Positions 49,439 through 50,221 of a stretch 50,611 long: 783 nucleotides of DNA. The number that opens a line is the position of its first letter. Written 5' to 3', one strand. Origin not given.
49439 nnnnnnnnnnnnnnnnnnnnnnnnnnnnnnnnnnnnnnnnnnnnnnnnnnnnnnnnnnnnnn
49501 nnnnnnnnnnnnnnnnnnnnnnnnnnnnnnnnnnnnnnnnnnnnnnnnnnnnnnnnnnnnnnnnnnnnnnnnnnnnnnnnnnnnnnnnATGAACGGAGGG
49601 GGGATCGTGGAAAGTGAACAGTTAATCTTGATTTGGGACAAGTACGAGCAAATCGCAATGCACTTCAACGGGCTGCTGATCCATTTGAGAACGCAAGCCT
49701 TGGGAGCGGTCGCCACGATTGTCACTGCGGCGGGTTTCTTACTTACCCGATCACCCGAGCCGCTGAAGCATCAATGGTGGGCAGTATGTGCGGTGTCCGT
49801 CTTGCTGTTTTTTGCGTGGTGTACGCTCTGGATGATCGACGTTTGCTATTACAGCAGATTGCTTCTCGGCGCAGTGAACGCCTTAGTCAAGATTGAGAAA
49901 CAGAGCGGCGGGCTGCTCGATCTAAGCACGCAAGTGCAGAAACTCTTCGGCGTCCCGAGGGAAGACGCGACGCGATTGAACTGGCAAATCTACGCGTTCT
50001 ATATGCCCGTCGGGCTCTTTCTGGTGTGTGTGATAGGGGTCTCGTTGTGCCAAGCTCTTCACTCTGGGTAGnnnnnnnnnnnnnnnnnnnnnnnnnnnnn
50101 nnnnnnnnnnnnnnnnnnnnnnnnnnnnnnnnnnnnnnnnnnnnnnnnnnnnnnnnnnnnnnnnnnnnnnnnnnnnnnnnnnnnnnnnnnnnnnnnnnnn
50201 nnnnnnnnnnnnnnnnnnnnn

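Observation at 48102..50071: Orphan four-gene cassette in a low-GC islet: candidate undescribed defence/conflict system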

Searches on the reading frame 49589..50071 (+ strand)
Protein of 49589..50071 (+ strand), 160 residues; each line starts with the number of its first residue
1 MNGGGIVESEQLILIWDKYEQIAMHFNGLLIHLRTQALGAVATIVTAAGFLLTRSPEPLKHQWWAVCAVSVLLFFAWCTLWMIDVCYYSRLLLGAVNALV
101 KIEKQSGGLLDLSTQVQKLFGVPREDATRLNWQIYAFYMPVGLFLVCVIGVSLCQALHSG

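Call 4: search_protein_families(library=pfam, proteins=[window:49589-50071:+], max_evalue=1)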
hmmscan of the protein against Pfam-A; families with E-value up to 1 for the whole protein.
window:49589-50071:+ (160 aa): 2 families
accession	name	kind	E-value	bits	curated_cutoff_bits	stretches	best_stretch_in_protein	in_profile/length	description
PF19948.4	DUF6410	-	0.051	13.8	25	1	36-103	112-181/189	Family of unknown function (DUF6410)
PF24838.2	8xMP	-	0.15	12.3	30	1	38-107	26-92/136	Octameric membrane protein family (8xMP)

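Call 5: search_protein_families(library=padloc, proteins=[window:49589-50071:+], max_evalue=1)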
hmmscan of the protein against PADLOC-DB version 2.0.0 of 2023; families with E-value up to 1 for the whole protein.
window:49589-50071:+ (160 aa): 2 families
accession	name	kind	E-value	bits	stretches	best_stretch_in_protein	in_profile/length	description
PDLC03009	Hydrolase-TM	-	9.1e-06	23.9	1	13-105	22-116/210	-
PDLC00415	ThsA1|ThsA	-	0.029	11.7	1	30-81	13-65/281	Macro domain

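Call 6: search_protein_families(library=ncbifam, proteins=[window:49589-50071:+], max_evalue=1)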
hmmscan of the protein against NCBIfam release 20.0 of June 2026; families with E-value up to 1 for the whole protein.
window:49589-50071:+ (160 aa): 0 families

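Call 7: search_protein_families(library=phrogs, proteins=[window:49589-50071:+], max_evalue=1)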
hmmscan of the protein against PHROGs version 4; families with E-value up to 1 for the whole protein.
window:49589-50071:+ (160 aa): 0 families

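Call 19: find_homologous_proteins(query=window:49589-50071:+)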
Query window:49589-50071:+ (160 aa): 32 proteins with E <= 0.001 among 252 candidates.
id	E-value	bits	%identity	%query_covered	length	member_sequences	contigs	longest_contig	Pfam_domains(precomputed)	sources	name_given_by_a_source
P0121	1.7e-102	358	100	100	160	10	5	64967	-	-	-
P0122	4.8e-86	305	87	96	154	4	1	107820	-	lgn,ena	-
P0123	1.0e-79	284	81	100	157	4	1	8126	-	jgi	jgi:hypothetical protein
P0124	1.2e-78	281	85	96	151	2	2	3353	-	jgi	-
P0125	5.8e-78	278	84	95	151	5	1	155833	-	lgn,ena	-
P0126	2.3e-76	273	82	96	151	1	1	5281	-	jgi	jgi:hypothetical protein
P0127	2.2e-62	228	71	94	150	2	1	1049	-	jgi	jgi:hypothetical protein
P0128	4.3e-61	223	66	95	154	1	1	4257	PF24838.3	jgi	jgi:hypothetical protein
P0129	8.4e-60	219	66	95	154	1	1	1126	-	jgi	jgi:hypothetical protein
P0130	1.5e-59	218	64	95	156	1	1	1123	-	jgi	jgi:hypothetical protein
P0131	4.3e-59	217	64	95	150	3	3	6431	PF24838.3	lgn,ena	-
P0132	1.1e-58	216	65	95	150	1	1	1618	-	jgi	jgi:hypothetical protein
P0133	3.0e-58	214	64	97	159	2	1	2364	-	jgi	jgi:hypothetical protein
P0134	6.3e-54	200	60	94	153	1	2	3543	-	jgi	jgi:hypothetical protein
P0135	8.0e-52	193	62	92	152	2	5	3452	-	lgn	-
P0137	4.5e-51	191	58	95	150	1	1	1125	PF24838.3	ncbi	-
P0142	3.5e-41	159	53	93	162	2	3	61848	-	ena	-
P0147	2.4e-36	143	48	92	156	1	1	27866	-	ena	-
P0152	2.2e-17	81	39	83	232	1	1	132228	-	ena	-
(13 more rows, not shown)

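Call 21: find_encoding_contigs(protein=P0126, flank=6000, max_places=3)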
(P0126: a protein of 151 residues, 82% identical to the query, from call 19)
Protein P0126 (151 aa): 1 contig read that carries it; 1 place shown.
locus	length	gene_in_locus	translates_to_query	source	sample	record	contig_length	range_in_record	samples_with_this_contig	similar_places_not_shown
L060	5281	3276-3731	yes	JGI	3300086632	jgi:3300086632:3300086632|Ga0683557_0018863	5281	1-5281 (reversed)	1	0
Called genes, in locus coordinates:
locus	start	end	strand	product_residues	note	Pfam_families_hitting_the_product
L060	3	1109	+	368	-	?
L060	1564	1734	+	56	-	PF04964:Flp_Fap (weak)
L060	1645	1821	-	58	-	-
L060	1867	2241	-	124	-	-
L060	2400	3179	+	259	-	-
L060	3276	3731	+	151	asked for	-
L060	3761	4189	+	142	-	-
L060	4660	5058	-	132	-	-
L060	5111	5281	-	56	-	?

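Call 22: find_encoding_contigs(protein=P0122, flank=8000, max_places=3)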
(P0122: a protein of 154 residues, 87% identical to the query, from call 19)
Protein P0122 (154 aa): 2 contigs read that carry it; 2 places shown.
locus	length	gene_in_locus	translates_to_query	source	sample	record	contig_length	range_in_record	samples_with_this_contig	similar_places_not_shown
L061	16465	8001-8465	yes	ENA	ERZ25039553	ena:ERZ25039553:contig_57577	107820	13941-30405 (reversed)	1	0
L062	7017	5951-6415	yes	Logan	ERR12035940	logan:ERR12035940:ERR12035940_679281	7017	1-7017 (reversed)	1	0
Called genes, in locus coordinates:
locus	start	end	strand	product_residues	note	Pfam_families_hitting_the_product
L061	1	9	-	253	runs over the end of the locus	PF02627:CMD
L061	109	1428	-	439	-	PF24624:Int_N (faint), PF00589:Phage_integrase (weak)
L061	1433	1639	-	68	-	-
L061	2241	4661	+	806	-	PF04313:HSDR_N (faint), PF13588:HSDR_N_2, PF00270:DEAD, PF04851:ResIII, PF18766:SWI2_SNF2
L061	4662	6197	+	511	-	PF12161:HsdM_N, PF02384:N6_Mtase, PF01170:UPF0020, PF07669:Eco57I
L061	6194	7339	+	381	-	PF01420:Methylase_S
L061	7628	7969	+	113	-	-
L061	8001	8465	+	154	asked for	-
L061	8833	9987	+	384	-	PF05014:Nuc_deoxyrib_tr (faint)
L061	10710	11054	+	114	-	-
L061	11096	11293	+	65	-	PF02604:PhdYeFM_antitox (weak)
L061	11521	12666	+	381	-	-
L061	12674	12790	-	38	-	-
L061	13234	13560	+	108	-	-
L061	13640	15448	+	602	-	PF13481:AAA_25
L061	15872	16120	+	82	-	-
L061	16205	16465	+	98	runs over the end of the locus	-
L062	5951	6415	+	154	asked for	-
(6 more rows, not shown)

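Call 23: find_encoding_contigs(protein=P0125, flank=8000, max_places=3)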
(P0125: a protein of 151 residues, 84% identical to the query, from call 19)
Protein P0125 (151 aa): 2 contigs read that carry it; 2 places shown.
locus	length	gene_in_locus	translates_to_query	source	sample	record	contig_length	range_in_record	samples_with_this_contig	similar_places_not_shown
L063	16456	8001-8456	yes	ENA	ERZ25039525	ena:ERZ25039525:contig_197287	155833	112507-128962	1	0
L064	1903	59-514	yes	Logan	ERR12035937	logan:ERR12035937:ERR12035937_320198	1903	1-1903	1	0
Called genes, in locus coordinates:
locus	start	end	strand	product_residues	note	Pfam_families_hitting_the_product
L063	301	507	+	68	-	-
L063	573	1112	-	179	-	PF00293:NUDIX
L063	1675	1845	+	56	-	-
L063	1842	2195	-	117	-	PF00582:Usp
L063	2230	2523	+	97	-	-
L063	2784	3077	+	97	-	-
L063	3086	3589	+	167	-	PF01475:FUR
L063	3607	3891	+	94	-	-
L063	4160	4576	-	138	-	PF09537:DUF2383 (faint), PF19825:DUF6306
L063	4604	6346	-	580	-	PF01343:Peptidase_S49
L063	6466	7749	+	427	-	PF00083:Sugar_tr, PF07690:MFS_1, PF03825:Nuc_H_symport (weak), PF00083:Sugar_tr (weak), PF07690:MFS_1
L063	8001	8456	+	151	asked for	-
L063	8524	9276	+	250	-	-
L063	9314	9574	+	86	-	-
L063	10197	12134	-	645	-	PF01663:Phosphodiest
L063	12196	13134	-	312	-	PF02230:Abhydrolase_2 (faint)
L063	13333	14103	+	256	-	PF00551:Formyl_trans_N, PF02911:Formyl_trans_C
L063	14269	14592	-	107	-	-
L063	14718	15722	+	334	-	PF02012:BNR (faint), PF15899:BNR_6 (faint), PF15902:Sortilin-Vps10 (weak)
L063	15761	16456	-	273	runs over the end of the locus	PF00106:adh_short, PF08659:KR, PF13561:adh_short_C2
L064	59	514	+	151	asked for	-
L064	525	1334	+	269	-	-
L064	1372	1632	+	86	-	-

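Call 28: find_encoding_contigs(protein=P0123, flank=6000, max_places=3)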
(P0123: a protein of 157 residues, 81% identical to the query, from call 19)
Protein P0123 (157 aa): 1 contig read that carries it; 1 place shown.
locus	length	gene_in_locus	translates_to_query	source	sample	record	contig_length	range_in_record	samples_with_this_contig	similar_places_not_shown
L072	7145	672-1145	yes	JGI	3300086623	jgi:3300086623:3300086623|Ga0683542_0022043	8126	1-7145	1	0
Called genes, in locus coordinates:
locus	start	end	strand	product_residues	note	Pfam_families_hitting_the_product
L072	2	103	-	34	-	?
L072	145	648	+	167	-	-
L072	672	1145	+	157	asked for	-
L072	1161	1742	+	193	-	-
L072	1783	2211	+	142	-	-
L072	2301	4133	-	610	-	PF00743:FMO-like, PF00890:FAD_binding_2 (weak), PF01266:DAO (faint), PF07992:Pyr_redox_2, PF13450:NAD_binding_8, PF13738:Pyr_redox_3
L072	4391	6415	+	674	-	-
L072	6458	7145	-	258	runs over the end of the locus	PF03372:Exo_endo_phos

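Call 41: search_protein_families(library=pfam, alignment_id=A2, max_evalue=0.01)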
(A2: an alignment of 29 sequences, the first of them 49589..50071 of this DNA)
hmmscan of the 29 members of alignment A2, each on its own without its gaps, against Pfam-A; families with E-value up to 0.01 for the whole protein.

A. member 1, window:49589-50071:+ (160 aa): 0 families

B. families by the number of members that match (of 29 scanned): 5 families
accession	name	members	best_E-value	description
PF24838.2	8xMP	18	2.4e-06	Octameric membrane protein family (8xMP)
PF15013.11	CCSMST1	4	0.00037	CCSMST1 family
PF01292.26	Ni_hydr_CYTB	1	0.0018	Prokaryotic cytochrome b561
PF03706.18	LPG_synthase_TM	1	0.0081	Lysylphosphatidylglycerol synthase TM region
PF06196.17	DUF997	1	0.0084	Protein of unknown function (DUF997)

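Call 42: search_protein_families(library=padloc, alignment_id=A2, max_evalue=0.01)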
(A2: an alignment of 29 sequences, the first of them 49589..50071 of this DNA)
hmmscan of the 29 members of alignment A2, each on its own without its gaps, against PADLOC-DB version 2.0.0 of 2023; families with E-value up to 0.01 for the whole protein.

A. member 1, window:49589-50071:+ (160 aa): 1 family
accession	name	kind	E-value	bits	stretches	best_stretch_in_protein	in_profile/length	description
PDLC03009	Hydrolase-TM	-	9.1e-06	23.9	1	13-105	22-116/210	-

B. families by the number of members that match (of 29 scanned): 2 families
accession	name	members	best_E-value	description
PDLC03009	Hydrolase-TM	29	1.9e-10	-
PDLC04687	PDC-M50A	3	7.4e-05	-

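Call 56: predict_structure(alignment_id=A3)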
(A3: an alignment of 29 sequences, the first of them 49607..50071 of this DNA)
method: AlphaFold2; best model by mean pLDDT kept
length: 154 residues; sequences in the alignment: 29
mean_pLDDT: 72.3   pTM: 0.51
mean pLDDT of the five models: 72.3, 72.1, 68.3, 68.2, 62.0
residues with pLDDT >= 90: 0; 70-90: 107; 50-70: 46; < 50: 1
segments of 3 or more residues with pLDDT < 50: none
pLDDT, mean of each block of 10 residues (from residue 1): 72 79 81 77 65 68 82 80 73 72 59 53 62 82 83 68
secondary structure, 60 per line:
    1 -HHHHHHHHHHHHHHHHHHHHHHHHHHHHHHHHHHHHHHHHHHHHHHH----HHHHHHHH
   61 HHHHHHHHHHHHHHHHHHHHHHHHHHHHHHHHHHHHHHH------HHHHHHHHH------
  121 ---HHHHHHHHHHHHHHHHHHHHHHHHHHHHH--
elements in order: H2-48 H53-99 H106-114 H124-152

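Call 58: find_encoding_contigs(protein=P0152, flank=6000, max_places=2)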
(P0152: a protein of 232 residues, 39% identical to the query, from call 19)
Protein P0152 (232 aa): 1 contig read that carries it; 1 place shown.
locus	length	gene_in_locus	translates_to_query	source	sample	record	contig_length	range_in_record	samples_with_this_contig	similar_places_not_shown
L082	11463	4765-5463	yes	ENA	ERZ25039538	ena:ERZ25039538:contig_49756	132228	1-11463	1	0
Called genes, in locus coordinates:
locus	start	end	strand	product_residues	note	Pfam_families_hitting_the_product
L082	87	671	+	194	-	PF25120:DUF7814 (weak)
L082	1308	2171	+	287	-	PF07669:Eco57I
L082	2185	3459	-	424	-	-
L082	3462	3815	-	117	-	-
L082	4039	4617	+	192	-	-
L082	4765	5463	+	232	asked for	-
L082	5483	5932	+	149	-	PF05014:Nuc_deoxyrib_tr, PF15891:Nuc_deoxyri_tr2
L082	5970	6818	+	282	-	PF13749:HATPase_c_4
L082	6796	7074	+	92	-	PF13412:HTH_24 (faint)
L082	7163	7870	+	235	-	-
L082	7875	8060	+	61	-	PF02463:SMC_N (weak), PF13175:AAA_15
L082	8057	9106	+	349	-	-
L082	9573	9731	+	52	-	-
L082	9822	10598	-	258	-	PF01609:DDE_Tnp_1, PF13701:DDE_Tnp_1_4 (weak)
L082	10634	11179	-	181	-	-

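Call 59: find_encoding_contigs(protein=P0142, flank=6000, max_places=2)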
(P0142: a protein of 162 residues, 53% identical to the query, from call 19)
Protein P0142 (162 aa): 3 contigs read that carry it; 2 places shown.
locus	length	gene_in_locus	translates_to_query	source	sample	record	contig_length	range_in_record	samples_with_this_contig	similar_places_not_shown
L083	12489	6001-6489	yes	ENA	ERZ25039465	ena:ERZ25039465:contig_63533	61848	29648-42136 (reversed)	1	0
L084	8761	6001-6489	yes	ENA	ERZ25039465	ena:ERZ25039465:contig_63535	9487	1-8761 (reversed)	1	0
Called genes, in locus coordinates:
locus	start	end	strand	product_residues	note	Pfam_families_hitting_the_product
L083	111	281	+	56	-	-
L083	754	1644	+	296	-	-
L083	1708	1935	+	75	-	PF13338:AbiEi_4 (weak), PF12728:HTH_17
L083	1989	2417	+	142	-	-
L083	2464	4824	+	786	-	-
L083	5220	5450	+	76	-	-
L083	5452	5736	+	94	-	PF12728:HTH_17 (weak)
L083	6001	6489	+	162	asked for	-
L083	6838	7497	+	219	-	PF13643:DUF4145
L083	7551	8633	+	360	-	PF00589:Phage_integrase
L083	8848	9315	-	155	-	-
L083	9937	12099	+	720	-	PF04879:Molybdop_Fe4S4, PF00384:Molybdopterin, PF01568:Molydop_binding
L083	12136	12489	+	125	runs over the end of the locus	PF02656:DUF202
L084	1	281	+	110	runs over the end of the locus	-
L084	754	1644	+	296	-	-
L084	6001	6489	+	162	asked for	-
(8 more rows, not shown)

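Call 60: find_encoding_contigs(protein=P0147, flank=6000, max_places=2)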
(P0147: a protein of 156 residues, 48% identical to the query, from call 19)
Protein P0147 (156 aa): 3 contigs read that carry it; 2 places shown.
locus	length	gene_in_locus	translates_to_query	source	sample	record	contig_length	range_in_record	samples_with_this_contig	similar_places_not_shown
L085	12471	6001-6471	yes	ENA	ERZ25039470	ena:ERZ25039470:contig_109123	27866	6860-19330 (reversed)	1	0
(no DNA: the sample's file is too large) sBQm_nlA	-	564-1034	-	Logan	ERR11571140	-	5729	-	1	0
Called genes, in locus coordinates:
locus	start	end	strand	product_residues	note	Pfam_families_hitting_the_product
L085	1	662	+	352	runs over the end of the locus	PF13518:HTH_28, PF13551:HTH_29, PF13565:HTH_32 (weak), PF00665:rve (weak), PF13683:rve_3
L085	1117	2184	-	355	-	PF01548:DEDD_Tnp_IS110, PF02371:Transposase_20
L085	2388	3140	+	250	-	PF16793:RepB_primase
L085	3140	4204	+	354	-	-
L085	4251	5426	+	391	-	PF00872:Transposase_mut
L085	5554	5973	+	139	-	-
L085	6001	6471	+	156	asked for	-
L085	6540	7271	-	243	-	-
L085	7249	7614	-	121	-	-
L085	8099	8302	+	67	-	-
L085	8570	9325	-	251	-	-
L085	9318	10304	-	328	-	-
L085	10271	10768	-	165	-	-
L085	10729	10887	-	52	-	-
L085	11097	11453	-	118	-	PF00589:Phage_integrase (weak)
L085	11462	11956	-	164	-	PF02899:Phage_int_SAM_1 (weak), PF13495:Phage_int_SAM_4 (weak)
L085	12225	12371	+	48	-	PF09720:Unstab_antitox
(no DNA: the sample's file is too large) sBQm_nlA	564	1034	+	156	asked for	-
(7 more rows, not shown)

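Call 62: fold_search(model_id=the predicted structure, library=pdb)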
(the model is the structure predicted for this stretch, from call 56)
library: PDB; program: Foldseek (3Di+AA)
matches with E <= 10: 126; with E <= 0.001: 0
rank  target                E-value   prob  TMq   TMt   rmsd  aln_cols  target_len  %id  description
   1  9a72_A                6.1e-01  0.12  0.21  0.13  34.6       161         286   11  Integrative model of YFMS-CHEW by crosslinking MS and deep learning (released 2024-09-18)
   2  8gl3                  1.0e+00  0.66  0.46  0.39   6.7       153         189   10  De novo design of monomeric helical bundles for pH-controlled membrane lysis (released 2023-09-06)
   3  6m6z_A                1.2e+00  0.10  0.23  0.18  24.7       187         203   12  A de novo designed transmembrane nanopore, TMH4C4 (released 2020-06-24)
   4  9ijj_F                1.6e+00  0.35  0.41  0.10   7.9       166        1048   14  In situ structure of the central apparatus in mouse sperm axoneme. (released 2025-06-04)
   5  4x0r_B                1.8e+00  0.30  0.40  0.31   9.7       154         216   12  Crystal structure of human MxB stalk domain (released 2014-12-10)
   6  4tql_B                1.8e+00  0.10  0.25  0.17  27.9       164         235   12  Computationally designed three helix bundle (released 2014-10-15)
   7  8auw_D                2.1e+00  0.54  0.54  0.53   5.7       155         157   11  Cryo-EM structure of human BIRC6 in complex with SMAC. (released 2023-02-15)
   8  4tql_A                2.1e+00  0.09  0.27  0.19  27.8       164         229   10  Computationally designed three helix bundle (released 2014-10-15)
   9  8e0o_A                2.2e+00  0.08  0.21  0.22  23.1       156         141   16  Heterotrimeric variant of tcTRP9, hetBGL03-15-18 (released 2023-04-12)
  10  2ch7_A                2.2e+00  0.06  0.23  0.13  38.5       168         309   14  Crystal structure of the cytoplasmic domain of a bacterial chemoreceptor from Thermotoga maritima (released 2006-04-18)
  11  6r2g_A                2.4e+00  0.21  0.37  0.38  13.3       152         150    8  Crystal structure of a single-chain protein mimetic of the gp41 NHR trimer in complex with the synthetic CHR peptide C (released 2019-07-10)
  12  8auw_C                2.5e+00  0.47  0.54  0.52   5.7       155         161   11  Cryo-EM structure of human BIRC6 in complex with SMAC. (released 2023-02-15)
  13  6mbz_B                2.8e+00  0.08  0.22  0.09  19.9       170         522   11  Structure of Transcription Factor (released 2019-06-19)
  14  4r61                  3.1e+00  0.08  0.25  0.27  13.4       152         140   10  Crystal structure of a rationally designed single-chain protein mimicking a trimeric gp41 N-terminal heptad-repeat regio (released 2014-12-10)
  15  4tx5_B                3.6e+00  0.38  0.55  0.52   5.6       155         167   11  Crystal structure of Smac-DIABLO (in space group P65) (released 2015-07-15)
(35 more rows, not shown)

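Call 63: search_solved_structures(query=A3, max_evalue=10, show_alignments=2)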
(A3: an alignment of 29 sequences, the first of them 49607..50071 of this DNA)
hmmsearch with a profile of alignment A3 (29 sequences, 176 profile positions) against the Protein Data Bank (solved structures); distinct sequences matched with E-value up to 10: 27.
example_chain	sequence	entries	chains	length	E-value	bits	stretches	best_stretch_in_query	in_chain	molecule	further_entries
4rf3_A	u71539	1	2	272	0.26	13.9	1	42-76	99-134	NADPH dependent R-specific alcohol dehydrogenase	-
7ejj_A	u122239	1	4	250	0.45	13.1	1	42-76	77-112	3-alpha-(Or 20-beta)-hydroxysteroid dehydrogenase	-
8kc6_A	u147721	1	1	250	0.45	13.1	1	39-79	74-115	3-alpha-(Or 20-beta)-hydroxysteroid dehydrogenase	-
7vdo_D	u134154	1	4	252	0.45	13.1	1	42-76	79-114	3-alpha-(Or 20-beta)-hydroxysteroid dehydrogenase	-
7ejh_A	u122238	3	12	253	0.46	13.1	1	42-76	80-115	3-alpha-(Or 20-beta)-hydroxysteroid dehydrogenase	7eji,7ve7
8kcn_A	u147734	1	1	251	0.47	13.1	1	42-76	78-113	NADP-dependent (R)-specific alcohol dehydrogenase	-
6xlp_A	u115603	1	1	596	0.48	13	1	105-163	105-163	LPS binding protein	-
7p36_A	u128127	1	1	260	0.49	13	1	42-76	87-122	NADPH dependent R-specific alcohol dehydrogenase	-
7p7y_A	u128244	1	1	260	0.49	13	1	42-76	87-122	NADPH dependent R-specific alcohol dehydrogenase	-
4rf5_A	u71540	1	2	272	0.52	12.9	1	42-76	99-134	NADPH dependent R-specific alcohol dehydrogenase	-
4rf2_A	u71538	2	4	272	0.53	12.9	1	42-76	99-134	NADPH dependent R-specific alcohol dehydrogenase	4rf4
5i5h_A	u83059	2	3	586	0.7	12.5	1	105-163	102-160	Inner membrane protein YejM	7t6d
1zjy_A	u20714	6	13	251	1.1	11.9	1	42-76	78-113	R-specific alcohol dehydrogenase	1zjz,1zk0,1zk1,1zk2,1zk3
1nxq_A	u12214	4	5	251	1.1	11.9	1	42-76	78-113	R-alcohol dehydrogenase | R-specific alcohol dehydrogenase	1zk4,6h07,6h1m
8za2_A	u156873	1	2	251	1.1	11.9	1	42-76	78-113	R-specific alcohol dehydrogenase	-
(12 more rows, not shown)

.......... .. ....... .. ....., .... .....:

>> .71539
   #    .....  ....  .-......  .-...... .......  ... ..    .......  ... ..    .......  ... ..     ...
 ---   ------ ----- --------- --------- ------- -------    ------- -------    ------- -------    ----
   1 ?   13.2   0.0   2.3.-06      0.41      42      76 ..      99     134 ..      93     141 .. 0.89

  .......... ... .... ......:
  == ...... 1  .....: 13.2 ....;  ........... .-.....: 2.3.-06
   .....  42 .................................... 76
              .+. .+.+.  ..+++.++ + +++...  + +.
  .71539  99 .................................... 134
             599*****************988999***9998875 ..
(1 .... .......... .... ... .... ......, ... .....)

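Call 68: search_protein_families(library=padloc, proteins=[L064:525-1334:+, L060:3761-4189:+, L061:8833-9987:+, L072:1161-1742:+], max_evalue=0.01)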
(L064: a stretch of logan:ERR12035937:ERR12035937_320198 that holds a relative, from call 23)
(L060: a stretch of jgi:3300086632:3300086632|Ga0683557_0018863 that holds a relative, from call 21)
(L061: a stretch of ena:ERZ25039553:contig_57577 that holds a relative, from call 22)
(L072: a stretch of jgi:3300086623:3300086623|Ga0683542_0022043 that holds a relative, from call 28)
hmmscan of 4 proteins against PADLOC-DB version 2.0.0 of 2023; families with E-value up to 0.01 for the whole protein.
L064:525-1334:+ (269 aa): 0 families

L060:3761-4189:+ (142 aa): 0 families

L061:8833-9987:+ (384 aa): 1 family
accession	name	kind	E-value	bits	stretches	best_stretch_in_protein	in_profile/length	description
PDLC00733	Effector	-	5.6e-07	26.7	1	220-310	260-350/388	TIR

L072:1161-1742:+ (193 aa): 0 families

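Call 69: search_protein_families(library=pfam, proteins=[L064:525-1334:+, L060:3761-4189:+, L061:8833-9987:+, L072:1161-1742:+], max_evalue=0.01)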
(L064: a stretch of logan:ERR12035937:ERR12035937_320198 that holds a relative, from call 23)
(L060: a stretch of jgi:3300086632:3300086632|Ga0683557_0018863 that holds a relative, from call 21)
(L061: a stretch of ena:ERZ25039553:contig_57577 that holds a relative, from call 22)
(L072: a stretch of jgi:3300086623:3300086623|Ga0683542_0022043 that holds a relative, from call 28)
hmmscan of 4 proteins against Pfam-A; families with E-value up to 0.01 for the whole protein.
L064:525-1334:+ (269 aa): 0 families

L060:3761-4189:+ (142 aa): 0 families

L061:8833-9987:+ (384 aa): 1 family
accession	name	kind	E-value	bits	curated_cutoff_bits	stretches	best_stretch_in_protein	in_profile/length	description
PF05014.21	Nuc_deoxyrib_tr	-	2.1e-05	25.1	28.8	1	233-298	34-99/117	Nucleoside 2-deoxyribosyltransferase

L072:1161-1742:+ (193 aa): 0 families
